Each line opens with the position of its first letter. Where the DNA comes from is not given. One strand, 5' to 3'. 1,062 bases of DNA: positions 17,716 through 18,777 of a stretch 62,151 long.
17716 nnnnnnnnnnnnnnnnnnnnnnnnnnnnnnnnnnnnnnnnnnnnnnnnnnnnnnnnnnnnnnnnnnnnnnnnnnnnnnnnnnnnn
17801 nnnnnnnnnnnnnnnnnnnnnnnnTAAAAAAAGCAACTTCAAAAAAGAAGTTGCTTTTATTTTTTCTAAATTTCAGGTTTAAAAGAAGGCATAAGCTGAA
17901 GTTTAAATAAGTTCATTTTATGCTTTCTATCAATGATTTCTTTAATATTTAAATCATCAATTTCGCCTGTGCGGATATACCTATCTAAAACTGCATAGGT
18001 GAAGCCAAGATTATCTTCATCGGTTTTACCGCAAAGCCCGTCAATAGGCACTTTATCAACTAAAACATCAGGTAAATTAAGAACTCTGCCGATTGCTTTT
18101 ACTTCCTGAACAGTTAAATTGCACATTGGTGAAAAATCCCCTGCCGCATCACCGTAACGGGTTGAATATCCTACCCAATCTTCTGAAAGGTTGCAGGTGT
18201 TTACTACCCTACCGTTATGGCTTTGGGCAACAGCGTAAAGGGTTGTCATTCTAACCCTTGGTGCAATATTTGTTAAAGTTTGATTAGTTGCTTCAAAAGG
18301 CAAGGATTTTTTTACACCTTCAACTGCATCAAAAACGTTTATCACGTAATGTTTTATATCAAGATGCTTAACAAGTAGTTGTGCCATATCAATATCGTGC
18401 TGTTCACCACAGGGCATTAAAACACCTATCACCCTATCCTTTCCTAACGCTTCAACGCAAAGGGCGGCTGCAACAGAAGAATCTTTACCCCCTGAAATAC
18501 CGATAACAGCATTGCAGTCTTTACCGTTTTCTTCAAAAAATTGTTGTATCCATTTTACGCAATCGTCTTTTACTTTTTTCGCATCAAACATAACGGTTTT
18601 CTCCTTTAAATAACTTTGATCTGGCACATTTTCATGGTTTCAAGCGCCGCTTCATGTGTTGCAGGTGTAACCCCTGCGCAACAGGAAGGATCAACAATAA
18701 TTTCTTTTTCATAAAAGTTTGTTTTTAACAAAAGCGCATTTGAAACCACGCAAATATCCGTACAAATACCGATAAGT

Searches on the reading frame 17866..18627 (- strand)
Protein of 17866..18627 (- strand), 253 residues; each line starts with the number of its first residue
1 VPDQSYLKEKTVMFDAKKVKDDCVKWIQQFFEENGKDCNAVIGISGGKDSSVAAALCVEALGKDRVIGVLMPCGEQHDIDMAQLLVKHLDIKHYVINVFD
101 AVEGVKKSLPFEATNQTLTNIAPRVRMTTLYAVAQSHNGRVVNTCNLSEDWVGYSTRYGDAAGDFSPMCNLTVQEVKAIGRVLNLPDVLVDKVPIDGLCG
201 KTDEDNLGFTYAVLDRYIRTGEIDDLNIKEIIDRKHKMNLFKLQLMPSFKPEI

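Call 11: search_protein_families(library=pfam, proteins=[window:17866-18627:-], max_evalue=0.00001)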
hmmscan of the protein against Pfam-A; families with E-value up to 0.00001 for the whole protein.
window:17866-18627:- (253 aa): 1 family
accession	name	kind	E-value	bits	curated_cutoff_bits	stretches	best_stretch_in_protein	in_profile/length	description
PF02540.23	NAD_synthase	-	9.3e-50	169.4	21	1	22-237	4-225/242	NAD synthase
